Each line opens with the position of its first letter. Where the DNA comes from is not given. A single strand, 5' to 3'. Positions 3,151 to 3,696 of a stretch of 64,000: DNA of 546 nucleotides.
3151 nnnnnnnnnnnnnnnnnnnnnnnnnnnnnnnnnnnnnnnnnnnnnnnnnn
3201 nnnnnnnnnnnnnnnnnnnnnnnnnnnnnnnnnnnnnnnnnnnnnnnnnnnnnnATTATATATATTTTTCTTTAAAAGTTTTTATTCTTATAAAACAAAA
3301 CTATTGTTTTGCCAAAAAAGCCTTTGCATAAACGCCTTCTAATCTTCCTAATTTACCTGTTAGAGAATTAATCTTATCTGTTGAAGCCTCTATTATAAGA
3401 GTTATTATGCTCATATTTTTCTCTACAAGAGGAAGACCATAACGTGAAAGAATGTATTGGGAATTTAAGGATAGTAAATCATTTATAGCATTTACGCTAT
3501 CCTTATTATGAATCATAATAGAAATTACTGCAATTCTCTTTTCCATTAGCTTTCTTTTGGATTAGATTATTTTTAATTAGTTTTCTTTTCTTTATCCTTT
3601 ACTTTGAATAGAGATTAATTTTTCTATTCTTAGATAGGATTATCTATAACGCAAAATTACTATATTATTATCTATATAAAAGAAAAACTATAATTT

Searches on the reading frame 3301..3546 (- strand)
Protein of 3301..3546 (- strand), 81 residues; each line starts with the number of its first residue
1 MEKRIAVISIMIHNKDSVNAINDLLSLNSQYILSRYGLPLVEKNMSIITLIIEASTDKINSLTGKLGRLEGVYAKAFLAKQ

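Call 34: search_protein_families(library=pfam, proteins=[window:3301-3546:-], max_evalue=0.01)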
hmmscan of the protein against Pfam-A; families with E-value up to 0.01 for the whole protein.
window:3301-3546:- (81 aa): 1 family
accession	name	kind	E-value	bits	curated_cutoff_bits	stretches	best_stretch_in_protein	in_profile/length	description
PF21699.3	TM1266-like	-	9.3e-25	86.8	27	1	4-76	1-74/74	Iron-only hydrogenase system regulator, putative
